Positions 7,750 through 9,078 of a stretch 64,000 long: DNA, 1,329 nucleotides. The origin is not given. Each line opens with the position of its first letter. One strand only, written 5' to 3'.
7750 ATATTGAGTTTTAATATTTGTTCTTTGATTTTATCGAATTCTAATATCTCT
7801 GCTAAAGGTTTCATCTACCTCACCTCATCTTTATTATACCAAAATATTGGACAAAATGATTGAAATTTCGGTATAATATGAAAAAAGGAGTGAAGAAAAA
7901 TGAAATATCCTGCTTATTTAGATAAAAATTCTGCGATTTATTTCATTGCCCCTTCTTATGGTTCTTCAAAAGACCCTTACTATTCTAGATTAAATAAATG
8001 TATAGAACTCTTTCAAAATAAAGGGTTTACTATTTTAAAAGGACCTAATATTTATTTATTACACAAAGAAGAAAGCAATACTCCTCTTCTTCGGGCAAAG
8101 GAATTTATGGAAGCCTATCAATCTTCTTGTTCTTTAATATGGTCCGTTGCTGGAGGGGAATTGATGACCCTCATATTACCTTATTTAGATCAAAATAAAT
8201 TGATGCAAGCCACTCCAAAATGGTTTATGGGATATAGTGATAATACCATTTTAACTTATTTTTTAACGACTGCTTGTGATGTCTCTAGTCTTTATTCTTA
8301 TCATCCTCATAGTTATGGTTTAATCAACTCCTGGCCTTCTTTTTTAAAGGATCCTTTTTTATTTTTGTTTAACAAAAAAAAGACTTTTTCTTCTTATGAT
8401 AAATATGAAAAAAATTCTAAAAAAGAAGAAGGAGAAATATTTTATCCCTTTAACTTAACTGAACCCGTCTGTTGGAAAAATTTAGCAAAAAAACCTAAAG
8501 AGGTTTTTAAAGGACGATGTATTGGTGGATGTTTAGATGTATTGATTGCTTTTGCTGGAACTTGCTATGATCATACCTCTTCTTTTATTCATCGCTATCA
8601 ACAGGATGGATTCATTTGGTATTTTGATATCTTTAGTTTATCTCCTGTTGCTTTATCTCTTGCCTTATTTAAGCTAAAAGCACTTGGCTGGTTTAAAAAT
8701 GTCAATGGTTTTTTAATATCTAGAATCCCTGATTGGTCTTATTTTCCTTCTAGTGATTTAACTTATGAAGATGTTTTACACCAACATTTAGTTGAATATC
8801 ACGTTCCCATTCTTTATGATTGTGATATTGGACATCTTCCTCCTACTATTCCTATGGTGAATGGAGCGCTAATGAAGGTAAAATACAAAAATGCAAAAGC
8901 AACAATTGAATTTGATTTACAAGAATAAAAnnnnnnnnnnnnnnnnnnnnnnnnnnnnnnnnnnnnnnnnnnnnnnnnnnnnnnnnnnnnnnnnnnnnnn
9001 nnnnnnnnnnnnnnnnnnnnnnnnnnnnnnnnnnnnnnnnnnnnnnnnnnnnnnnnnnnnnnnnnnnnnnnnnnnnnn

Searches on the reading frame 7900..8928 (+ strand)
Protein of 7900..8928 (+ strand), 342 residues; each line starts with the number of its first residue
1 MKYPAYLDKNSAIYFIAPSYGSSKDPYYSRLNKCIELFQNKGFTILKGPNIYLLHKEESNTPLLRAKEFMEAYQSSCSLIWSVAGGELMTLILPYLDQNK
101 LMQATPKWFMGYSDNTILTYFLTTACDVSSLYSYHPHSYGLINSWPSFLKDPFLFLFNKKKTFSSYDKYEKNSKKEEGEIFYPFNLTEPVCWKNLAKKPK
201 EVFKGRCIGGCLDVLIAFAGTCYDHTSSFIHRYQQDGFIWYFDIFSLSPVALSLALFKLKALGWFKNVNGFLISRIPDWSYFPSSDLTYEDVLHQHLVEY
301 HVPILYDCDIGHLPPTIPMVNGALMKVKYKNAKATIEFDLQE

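Call 103: search_protein_families(library=pfam, proteins=[window:7900-8928:+], max_evalue=0.00001)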
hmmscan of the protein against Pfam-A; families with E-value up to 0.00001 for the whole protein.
window:7900-8928:+ (342 aa): 2 families
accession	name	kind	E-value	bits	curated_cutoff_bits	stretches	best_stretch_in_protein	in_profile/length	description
PF02016.21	Peptidase_S66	-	2.6e-24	86.1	25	1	13-132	1-120/121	LD-carboxypeptidase N-terminal domain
PF17676.7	Peptidase_S66C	-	6.9e-19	69.1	23.7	1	204-326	1-119/120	LD-carboxypeptidase C-terminal domain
